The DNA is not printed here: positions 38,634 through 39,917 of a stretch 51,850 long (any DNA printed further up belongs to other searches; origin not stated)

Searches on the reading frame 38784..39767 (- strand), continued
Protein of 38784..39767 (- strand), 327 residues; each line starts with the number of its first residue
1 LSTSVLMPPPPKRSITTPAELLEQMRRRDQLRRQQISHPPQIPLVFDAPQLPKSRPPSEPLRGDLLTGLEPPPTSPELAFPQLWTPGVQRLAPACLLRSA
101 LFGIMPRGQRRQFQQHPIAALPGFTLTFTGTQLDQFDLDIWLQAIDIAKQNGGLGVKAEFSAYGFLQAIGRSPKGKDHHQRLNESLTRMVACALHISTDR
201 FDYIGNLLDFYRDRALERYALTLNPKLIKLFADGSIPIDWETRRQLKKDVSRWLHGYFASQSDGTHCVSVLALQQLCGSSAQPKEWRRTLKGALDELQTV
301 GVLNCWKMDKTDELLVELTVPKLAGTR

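Call 87: predict_structure(alignment_id=A1)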
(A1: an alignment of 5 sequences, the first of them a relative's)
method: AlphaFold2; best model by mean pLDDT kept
length: 321 residues; sequences in the alignment: 5
mean_pLDDT: 70.6   pTM: 0.65
mean pLDDT of the five models: 70.6, 70.3, 65.7, 63.5, 61.0
residues with pLDDT >= 90: 40; 70-90: 168; 50-70: 43; < 50: 70
segments of 3 or more residues with pLDDT < 50: 1-7, 32-86, 316-321
pLDDT, mean of each block of 10 residues (from residue 1): 46 65 63 35 32 32 30 34 47 71 78 75 87 87 71 88 81 88 88 82 86 85 63 85 88 80 84 85 95 92 88 53 30
secondary structure, 60 per line:
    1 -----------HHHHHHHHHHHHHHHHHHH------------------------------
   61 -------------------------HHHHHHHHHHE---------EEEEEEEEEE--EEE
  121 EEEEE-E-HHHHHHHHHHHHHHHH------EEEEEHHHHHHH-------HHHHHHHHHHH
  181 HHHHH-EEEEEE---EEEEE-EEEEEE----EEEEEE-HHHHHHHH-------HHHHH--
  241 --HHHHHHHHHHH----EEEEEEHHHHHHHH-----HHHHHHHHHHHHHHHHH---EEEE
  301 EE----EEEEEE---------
elements in order: H12-30 H86-95 E106-115 E118-125 H129-144 E151-155 H156-162 H170-185 E187-192 E196-200 E202-207 E212-217 H219-226 H234-238 H243-253 E258-263 H264-271 H277-293 E297-302 E307-312
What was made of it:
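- On TrfA family of replication initiators (PF07042): The core of the model has pLDDT of about 80-95 (call 87).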

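Call 90: fold_search(model_id=the predicted structure, library=pdb)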
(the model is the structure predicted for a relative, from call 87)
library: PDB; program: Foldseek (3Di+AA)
matches with E <= 10: 500; with E <= 0.001: 33
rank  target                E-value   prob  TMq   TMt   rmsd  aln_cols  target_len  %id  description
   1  5tbf_A                7.8e-09  1.00  0.47  0.53   6.2       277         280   13  Crystal structure of SeMet derivatives of domain2 and domain 3 of RctB (released 2017-04-12)
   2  5tbf_B                8.4e-08  1.00  0.50  0.57   6.4       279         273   12  Crystal structure of SeMet derivatives of domain2 and domain 3 of RctB (released 2017-04-12)
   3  5ubf_A                8.4e-08  1.00  0.46  0.52   6.5       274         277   12  Crystal structure of the RctB domains 2-3, RctB-155-483 (released 2017-01-11)
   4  9yzf_C                2.8e-06  1.00  0.41  0.57   4.6       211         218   11  Isoreticular co-crystal 1 with asymmetrical expanded duplex (31mer) containing insert sequence AATTAGGCCG (released 2026-02-18)
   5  8ac8_C                2.9e-06  1.00  0.40  0.56   4.8       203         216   10  The nucleoprotein complex of Rep protein with DUE ssDNA (released 2023-09-27)
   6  9yzi_C                3.3e-06  1.00  0.42  0.60   4.4       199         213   12  Isoreticular co-crystal 1 with asymmetrical expanded duplex (31mer) containing insert sequence CCCGGCCGGA (released 2026-02-18)
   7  9yzg_C                3.5e-06  1.00  0.41  0.58   4.6       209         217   10  Isoreticular co-crystal 1 with asymmetrical expanded duplex (31mer) containing insert sequence ATGAGTCATA (released 2026-02-18)
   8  9z55_C                3.9e-06  1.00  0.42  0.59   4.5       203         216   10  Isoreticular co-crystal 1 with asymmetrical expanded duplex (31mer) containing insert sequence CATGAGTCAT (released 2026-02-18)
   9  8ac8_A                3.9e-06  1.00  0.39  0.54   5.1       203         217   12  The nucleoprotein complex of Rep protein with DUE ssDNA (released 2023-09-27)
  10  9z1d_C                5.9e-06  1.00  0.42  0.58   4.5       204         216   12  Isoreticular co-crystal 1 with asymmetrical expanded duplex (31mer) containing insert sequence GCTTGATGAG, crystal soa (released 2026-02-18)
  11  9nb0_C                5.9e-06  1.00  0.39  0.54   5.3       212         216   10  Isoreticular, Porous co-crystal of Replication Initiator Protein REPE54 and asymmetrical expanded duplex (31mer) conta (released 2026-02-18)
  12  7u7o_C                6.6e-06  1.00  0.41  0.57   4.8       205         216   11  Isoreticular, interpenetrating co-crystal of Replication Initiator Protein REPE54 and symmetrical expanded duplex (31m (released 2023-03-29)
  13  7ur0_C                7.0e-06  1.00  0.41  0.58   4.8       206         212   10  Isoreticular, interpenetrating co-crystal of Replication Initiator Protein REPE54 and scaffold-insert duplexes (21mer  (released 2023-04-26)
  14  7sgc_C                8.9e-06  1.00  0.41  0.55   5.0       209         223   10  Replication Initiator Protein REPE54 and cognate DNA sequence with terminal five prime phosphates. (released 2021-10-13)
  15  8tiw_C                1.1e-05  1.00  0.41  0.58   4.8       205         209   10  Isoreticular, interpenetrating co-crystal of Replication Initiator Protein REPE54 and symmetrical expanded duplex (31m (released 2023-08-02)
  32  2z9o_B                1.4e-04  1.00  0.28  0.36   8.2       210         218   10  Crystal structure of the dimeric form of RepE in complex with the repE operator DNA (released 2007-11-27)
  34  2z9o_A                1.2e-03  1.00  0.30  0.40   8.2       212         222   12  Crystal structure of the dimeric form of RepE in complex with the repE operator DNA (released 2007-11-27)
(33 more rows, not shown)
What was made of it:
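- On TrfA family of replication initiators (PF07042): Foldseek matches RctB, RepE54 and TrfA-DNA at E = 1e-3 to 8e-9 (call 90).
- Closest known: Copy-control / handcuffing iteron arrays. Same: The inverted half-iteron structure of each unit resembles the inverted repeats bound by Rep dimers (2z9o appears among the fold matches, call 90).
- The fold matches RctB domains 2-3, RepE54-iteron, Rep-DUE and TrfA-dsDNA structures (call 90).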
